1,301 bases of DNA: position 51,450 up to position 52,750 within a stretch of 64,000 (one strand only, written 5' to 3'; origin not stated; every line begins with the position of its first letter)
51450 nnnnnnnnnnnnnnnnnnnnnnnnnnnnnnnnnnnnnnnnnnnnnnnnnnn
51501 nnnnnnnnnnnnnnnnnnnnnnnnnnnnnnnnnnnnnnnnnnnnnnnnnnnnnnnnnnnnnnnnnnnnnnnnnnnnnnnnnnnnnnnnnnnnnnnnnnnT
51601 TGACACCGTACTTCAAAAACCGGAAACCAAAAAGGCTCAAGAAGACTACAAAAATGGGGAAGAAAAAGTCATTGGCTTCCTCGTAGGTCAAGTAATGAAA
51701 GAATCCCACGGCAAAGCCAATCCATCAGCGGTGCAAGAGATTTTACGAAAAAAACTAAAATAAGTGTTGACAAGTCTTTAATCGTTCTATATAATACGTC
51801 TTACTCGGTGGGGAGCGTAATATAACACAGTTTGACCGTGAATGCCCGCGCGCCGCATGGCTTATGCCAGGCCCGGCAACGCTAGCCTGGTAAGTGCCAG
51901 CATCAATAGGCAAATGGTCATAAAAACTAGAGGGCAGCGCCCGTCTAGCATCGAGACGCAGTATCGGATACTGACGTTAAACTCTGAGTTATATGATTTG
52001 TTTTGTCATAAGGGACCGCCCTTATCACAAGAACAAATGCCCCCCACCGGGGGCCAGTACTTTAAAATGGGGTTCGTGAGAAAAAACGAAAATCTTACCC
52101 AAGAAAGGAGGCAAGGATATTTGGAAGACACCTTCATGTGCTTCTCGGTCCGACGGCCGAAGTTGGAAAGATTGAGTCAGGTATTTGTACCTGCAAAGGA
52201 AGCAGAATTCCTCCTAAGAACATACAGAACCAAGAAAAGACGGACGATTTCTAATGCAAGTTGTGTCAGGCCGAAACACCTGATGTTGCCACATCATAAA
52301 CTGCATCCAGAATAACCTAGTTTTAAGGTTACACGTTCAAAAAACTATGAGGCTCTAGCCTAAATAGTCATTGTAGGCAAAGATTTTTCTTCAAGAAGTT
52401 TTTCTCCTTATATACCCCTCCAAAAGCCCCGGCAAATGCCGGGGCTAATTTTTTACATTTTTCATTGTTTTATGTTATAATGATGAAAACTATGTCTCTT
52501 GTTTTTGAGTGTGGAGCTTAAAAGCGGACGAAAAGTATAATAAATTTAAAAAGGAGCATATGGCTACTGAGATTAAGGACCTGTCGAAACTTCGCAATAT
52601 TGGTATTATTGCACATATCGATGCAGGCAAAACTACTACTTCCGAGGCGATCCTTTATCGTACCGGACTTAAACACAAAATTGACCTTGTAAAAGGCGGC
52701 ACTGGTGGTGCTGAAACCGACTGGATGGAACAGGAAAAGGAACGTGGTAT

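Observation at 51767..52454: Stand-alone ~620-nt highly structured transcript: candidate novel large ncRNA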

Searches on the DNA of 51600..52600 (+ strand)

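Call 4: search_rna_families(source=window, start=51600, end=52600, threshold=evalue, max_evalue=10, show_alignments=3)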
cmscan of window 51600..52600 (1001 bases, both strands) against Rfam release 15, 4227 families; matches with E-value up to 10: 20.
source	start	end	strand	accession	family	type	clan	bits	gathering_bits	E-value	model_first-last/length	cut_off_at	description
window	52423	52499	-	RF01393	isrJ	Gene; sRNA;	-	25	37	0.036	1-75/75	no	isrJ Hfq binding RNA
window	52404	52481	-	RF02621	BSnc120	Gene; sRNA;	-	24.7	114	0.0045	1-88/88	no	Brucella sRNA 120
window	52422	52488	-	RF02495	ohsC_RNA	Gene; antitoxin;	-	22.9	50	0.78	1-77/77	no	Oppression of Hydrophobic ORF by sRNA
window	52419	52560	-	RF01859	Phe_leader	Cis-reg; leader;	-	20.2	55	1.3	1-125/125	no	Phenylalanine leader peptide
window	52360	52444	+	RF01457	rli22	Gene; sRNA;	CL00114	18.1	80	4.3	1-111/111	no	Listeria sRNA rli22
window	52422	52454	-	RF00121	MicC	Gene; sRNA;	-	17.6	90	10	79-111/123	no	MicC RNA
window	52363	52450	+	RF02701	PsrR1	Gene; sRNA;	-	17.5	42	2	1-79/79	no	Photosynthesis regulatory RNA1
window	52427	52547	+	RF01828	SprD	Gene; sRNA;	-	16.2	100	1.2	1-142/142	no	Small pathogenicity island RNA D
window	52363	52453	+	RF00021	Spot_42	Gene; sRNA;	-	16.1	80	3.4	1-115/115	no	Spot 42 RNA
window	52342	52454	+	RF00514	His_leader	Cis-reg; leader;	-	16.1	49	7.5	1-126/126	no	Histidine operon leader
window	52475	52533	+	RF00212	SNORD38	Gene; snRNA; snoRNA; CD-box;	CL00051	16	44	6.3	1-70/70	no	Small nucleolar RNA SNORD38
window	52368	52464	+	RF02621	BSnc120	Gene; sRNA;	-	15.9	114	2.8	1-88/88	no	Brucella sRNA 120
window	52425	52563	+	RF01578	RUF1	Gene; sRNA;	-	15.7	70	3.2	1-264/264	no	Plasmodium RNA of unkown function RUF1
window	52422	52570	-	RF01416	NrrF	Gene; antisense;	-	15.6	60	2.5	1-160/160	no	NrrF RNA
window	52419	52444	-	RF01748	nuoG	Cis-reg;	-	15.5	33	2.1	16-41/43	no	nuoG RNA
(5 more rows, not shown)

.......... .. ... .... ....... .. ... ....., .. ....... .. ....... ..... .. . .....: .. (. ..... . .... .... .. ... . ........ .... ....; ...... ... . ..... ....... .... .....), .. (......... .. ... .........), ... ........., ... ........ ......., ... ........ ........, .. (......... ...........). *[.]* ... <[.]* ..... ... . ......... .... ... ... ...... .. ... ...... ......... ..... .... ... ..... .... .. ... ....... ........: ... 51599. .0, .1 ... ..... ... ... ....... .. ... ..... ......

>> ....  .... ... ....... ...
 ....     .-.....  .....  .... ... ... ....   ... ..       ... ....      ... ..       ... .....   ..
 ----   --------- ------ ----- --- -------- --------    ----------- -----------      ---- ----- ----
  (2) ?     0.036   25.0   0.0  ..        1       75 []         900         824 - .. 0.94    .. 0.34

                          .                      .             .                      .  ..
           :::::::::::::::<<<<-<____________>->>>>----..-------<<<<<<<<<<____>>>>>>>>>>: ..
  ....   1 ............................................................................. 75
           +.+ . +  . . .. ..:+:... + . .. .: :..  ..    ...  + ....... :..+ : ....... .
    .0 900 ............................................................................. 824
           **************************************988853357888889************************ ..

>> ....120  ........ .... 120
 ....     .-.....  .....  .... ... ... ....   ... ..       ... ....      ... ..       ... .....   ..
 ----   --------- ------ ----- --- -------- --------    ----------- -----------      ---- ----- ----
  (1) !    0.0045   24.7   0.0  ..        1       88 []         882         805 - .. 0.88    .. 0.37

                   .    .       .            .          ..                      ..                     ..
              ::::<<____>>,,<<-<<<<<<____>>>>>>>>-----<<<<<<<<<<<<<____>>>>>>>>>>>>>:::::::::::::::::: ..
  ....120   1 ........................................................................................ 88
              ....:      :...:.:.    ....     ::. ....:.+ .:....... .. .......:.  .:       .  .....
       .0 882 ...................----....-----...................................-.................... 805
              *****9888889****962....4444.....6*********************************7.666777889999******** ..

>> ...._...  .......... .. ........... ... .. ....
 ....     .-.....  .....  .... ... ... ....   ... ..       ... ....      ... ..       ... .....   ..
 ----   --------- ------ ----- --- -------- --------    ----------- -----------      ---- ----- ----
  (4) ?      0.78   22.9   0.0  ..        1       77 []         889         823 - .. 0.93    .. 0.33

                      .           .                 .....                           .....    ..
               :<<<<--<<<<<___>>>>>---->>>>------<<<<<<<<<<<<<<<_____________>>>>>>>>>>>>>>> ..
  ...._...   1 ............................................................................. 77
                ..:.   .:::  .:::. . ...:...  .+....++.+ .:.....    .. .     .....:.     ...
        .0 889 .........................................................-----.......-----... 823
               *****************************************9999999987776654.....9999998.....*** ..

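Call 16: search_dna_similar(query=window:51767-52454:+, collection=phages, mode=distant)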
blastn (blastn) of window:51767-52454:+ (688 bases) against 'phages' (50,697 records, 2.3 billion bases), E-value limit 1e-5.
No match.

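Call 68: search_rna_families(sources=[L081, L020, L023, L045, L050, L004, L017, L043, L015, L057, L027, L018], threshold=gathering)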
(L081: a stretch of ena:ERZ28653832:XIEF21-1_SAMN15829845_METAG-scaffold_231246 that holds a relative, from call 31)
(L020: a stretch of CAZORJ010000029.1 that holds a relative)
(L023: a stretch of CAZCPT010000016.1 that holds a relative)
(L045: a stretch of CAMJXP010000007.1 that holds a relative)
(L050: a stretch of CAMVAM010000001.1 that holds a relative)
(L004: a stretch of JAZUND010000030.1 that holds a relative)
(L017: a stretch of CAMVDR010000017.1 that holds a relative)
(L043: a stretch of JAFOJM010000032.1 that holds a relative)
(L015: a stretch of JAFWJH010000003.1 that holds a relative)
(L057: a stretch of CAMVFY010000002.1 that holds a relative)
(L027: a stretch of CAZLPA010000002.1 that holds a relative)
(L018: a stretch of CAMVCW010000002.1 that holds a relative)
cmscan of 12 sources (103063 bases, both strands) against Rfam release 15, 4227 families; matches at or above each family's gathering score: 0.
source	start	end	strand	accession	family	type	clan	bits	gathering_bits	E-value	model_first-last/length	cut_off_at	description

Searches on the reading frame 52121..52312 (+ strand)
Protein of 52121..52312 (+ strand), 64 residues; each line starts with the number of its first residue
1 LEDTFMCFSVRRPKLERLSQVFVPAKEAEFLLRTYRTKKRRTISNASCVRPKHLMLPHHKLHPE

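Call 29: find_homologous_proteins(query=window:52121-52312:+, max_evalue=10)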
Query seq(64 aa) (64 aa): 1 proteins with E <= 10 among 1 candidates.
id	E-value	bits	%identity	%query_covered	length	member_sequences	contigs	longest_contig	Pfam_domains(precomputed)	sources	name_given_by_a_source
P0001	1.3e-20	90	66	100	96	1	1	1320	-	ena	-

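Call 31: find_encoding_contigs(protein=P0001, flank=3000)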
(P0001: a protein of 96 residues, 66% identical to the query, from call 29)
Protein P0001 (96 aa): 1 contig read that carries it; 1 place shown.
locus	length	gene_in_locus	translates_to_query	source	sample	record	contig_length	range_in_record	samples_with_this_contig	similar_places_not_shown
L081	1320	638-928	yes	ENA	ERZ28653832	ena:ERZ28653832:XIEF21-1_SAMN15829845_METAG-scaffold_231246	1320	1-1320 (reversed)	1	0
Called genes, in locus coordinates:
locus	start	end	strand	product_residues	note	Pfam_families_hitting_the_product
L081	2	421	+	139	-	?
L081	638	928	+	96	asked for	-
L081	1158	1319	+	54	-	?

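Call 32: search_protein_families(library=pfam, max_evalue=1, proteins=[window:52121-52312:+])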
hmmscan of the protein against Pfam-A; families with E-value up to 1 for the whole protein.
seq(64 aa): 1 family
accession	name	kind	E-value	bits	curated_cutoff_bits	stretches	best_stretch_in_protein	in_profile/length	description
PF24295.1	DUF7480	-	0.031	14.9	27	1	2-52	9-60/100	Domain of unknown function (DUF7480)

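Call 46: find_homologous_proteins(query=A1, max_evalue=0.01)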
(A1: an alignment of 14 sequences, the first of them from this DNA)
Query A1 (14 sequences) (64 aa, profile of the alignment): 15 proteins with E <= 0.01 among 61 candidates.
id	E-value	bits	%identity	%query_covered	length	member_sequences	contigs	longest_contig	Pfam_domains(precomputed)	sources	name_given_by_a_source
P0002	1.1e-13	70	-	-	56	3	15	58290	-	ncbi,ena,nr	ncbi:hypothetical protein IJS18_02295 [Candidatus Saccharibacteria bacterium]|nr:hypothetical protei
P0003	1.6e-13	69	-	-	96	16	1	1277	-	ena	-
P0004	2.0e-12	66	-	-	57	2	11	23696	-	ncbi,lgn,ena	-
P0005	4.8e-12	65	-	-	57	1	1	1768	-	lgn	-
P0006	5.0e-12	64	-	-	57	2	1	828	-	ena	-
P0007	2.2e-11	62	-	-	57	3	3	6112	-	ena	-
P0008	3.3e-11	62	-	-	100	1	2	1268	-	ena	-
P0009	2.1e-10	59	-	-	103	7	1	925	-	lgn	-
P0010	7.2e-10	58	-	-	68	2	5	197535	-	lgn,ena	-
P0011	1.3e-8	54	-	-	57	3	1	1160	-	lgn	-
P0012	9.4e-8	51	-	-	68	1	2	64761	-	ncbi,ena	-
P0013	1.2e-7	50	-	-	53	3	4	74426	-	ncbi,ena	-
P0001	1.6e-7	50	66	100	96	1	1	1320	-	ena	-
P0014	3.0e-7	49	-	-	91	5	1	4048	-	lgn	-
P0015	1.2e-3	38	-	-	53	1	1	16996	-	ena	-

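Call 57: predict_structure(alignment_id=A2)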
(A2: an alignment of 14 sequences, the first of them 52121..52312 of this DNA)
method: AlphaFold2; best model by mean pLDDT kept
length: 64 residues; sequences in the alignment: 14
mean_pLDDT: 54.8   pTM: 0.31
mean pLDDT of the five models: 54.8, 46.7, 46.4, 40.8, 40.3
residues with pLDDT >= 90: 0; 70-90: 2; 50-70: 38; < 50: 24
segments of 3 or more residues with pLDDT < 50: 41-53, 58-64
pLDDT, mean of each block of 10 residues (from residue 1): 57 55 67 65 42 48 43
secondary structure, 60 per line:
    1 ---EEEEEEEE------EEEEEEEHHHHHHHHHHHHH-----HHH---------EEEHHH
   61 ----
elements in order: E4-11 E18-24 H25-37 E55-57

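Call 58: search_solved_structures(query=A1, max_evalue=10)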
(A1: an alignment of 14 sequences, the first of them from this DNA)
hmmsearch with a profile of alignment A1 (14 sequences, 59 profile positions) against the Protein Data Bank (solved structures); distinct sequences matched with E-value up to 10: 0.

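Call 59: search_protein_families(library=ncbifam, alignment_id=A1, max_evalue=1)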
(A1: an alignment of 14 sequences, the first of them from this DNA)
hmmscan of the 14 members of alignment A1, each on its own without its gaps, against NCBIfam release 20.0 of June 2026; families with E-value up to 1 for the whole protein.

A. member 1, seq(64 aa): 0 families

B. families by the number of members that match (of 14 scanned): 1 family
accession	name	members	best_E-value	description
NF002435.0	PRK01581.1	1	0.079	polyamine aminopropyltransferase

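Call 60: search_protein_families(library=padloc, alignment_id=A1, max_evalue=1)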
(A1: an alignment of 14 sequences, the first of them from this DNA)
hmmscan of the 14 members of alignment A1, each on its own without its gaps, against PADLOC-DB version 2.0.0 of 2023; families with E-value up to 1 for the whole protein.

A. member 1, seq(64 aa): 0 families

B. families by the number of members that match (of 14 scanned): 0 families

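Call 66: search_protein_representatives(alignment_id=A2)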
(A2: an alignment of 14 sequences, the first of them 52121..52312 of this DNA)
Query: 14 sequences, 99 profile positions. Proteins with E-value up to 0.001 (for the whole library): 8; up to 1e-10: 5; up to 1e-30: 0. The best 8 are listed.
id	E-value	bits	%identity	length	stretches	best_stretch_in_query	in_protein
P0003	7.9e-28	113.3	-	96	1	7-99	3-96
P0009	5.3e-27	110.6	-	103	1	1-99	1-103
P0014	1.5e-16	77.1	-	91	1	13-99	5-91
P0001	1.6e-16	77.0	-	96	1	1-99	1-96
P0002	4.2e-14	69.3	-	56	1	44-99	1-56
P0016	2.6e-07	47.5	-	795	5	20-63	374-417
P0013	7.3e-07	46.0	-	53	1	44-99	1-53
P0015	1.6e-04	38.5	-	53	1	44-84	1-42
